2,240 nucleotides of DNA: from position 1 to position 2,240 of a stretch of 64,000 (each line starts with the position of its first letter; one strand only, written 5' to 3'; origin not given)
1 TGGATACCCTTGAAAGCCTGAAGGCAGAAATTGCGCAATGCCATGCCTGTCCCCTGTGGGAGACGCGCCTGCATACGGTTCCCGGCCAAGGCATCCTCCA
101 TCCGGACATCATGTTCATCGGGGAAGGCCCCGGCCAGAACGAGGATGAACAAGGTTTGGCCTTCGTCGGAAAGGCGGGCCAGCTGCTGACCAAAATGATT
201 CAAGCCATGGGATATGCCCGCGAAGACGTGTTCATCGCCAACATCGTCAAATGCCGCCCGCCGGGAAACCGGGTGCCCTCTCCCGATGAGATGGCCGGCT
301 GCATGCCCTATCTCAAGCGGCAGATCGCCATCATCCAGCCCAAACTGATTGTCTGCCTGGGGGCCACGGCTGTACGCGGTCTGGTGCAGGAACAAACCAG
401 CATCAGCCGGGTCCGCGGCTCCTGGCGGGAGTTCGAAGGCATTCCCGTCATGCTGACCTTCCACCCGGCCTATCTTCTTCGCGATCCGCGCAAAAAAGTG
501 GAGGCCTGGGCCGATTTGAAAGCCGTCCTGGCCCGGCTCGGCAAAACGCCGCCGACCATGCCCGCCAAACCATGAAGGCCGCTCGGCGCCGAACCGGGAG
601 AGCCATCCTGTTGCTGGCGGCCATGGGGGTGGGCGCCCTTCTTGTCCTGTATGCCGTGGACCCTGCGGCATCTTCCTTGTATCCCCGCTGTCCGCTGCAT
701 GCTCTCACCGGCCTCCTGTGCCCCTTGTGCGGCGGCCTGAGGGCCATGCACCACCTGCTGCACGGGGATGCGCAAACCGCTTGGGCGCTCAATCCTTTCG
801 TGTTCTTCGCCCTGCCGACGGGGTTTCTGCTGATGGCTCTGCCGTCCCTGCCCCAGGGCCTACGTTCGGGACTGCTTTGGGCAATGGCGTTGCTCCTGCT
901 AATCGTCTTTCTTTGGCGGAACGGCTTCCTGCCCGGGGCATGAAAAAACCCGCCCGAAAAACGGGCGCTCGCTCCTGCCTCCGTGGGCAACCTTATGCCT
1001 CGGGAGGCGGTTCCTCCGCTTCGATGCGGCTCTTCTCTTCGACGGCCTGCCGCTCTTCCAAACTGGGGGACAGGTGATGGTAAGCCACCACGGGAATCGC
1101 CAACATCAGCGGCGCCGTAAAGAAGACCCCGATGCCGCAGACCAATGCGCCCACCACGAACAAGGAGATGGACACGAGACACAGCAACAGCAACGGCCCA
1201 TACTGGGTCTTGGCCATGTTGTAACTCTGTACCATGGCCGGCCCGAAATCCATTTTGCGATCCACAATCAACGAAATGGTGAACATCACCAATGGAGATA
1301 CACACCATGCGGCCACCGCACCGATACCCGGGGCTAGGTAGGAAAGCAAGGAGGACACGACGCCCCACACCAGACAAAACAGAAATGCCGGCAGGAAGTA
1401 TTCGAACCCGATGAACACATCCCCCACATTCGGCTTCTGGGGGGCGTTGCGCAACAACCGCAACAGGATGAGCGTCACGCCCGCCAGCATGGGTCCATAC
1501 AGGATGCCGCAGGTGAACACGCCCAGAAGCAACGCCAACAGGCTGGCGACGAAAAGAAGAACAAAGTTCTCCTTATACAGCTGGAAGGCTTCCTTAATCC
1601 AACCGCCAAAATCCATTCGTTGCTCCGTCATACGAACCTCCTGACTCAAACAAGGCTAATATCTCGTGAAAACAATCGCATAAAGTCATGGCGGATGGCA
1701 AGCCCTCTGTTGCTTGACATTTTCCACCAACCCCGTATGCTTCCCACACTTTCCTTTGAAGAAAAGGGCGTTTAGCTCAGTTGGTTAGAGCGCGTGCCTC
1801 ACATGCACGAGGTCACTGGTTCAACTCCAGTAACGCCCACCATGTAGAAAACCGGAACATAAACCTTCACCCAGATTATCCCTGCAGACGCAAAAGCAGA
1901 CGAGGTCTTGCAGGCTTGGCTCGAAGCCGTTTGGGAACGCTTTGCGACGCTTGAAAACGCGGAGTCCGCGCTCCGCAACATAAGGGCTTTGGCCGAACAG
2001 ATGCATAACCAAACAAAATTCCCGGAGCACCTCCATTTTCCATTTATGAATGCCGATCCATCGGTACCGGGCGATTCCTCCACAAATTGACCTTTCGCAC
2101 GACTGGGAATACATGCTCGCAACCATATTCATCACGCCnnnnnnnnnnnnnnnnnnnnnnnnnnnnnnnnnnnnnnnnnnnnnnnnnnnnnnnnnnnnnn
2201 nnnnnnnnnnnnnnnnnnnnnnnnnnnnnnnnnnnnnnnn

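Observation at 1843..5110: Island 1 at tRNA-Val: an AT-rich 329-aa orphan with faint HEPN/Abi-like motifs next to a laterally acquired creD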

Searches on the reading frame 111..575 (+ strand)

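Call 4: search_protein_families(library=pfam, proteins=[window:111-575:+], max_evalue=1)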
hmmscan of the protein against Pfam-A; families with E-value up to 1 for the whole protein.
window:111-575:+ (154 aa): 1 family
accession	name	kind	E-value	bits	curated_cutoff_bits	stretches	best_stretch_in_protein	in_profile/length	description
PF03167.25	UDG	-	2.3e-36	125.4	24.3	1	1-137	11-141/141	Uracil DNA glycosylase superfamily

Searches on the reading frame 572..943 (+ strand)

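Call 4: search_protein_families(library=pfam, proteins=[window:572-943:+], max_evalue=1)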
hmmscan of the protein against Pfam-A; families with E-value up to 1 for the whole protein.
window:572-943:+ (123 aa): 2 families
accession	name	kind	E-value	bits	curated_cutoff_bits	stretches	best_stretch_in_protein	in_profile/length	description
PF10825.13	DUF2752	-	2.2e-16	60.1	27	1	40-87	1-48/49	Protein of unknown function (DUF2752)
PF19946.4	DUF6408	-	0.0078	16.7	25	1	2-34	7-39/42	Family of unknown function (DUF6408)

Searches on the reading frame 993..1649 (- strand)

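Call 4: search_protein_families(library=pfam, proteins=[window:993-1649:-], max_evalue=1)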
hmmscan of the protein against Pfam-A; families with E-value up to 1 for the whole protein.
window:993-1649:- (218 aa): 2 families
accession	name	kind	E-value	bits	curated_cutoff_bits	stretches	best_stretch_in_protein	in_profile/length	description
PF10110.14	GPDPase_memb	-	0.0013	18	29.6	2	7-102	189-280/321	Membrane domain of glycerophosphoryl diester phosphodiesterase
PF06161.16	DUF975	-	0.043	14.1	34.8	1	49-106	58-116/243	Protein of unknown function (DUF975)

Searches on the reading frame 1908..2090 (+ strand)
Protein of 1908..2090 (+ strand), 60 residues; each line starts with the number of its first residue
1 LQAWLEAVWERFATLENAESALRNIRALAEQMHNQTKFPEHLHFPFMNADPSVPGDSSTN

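Call 73: search_protein_families(library=pfam, proteins=[window:1908-2090:+], max_evalue=0.01)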
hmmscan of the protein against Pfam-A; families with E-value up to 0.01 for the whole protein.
window:1908-2090:+ (60 aa): 0 families
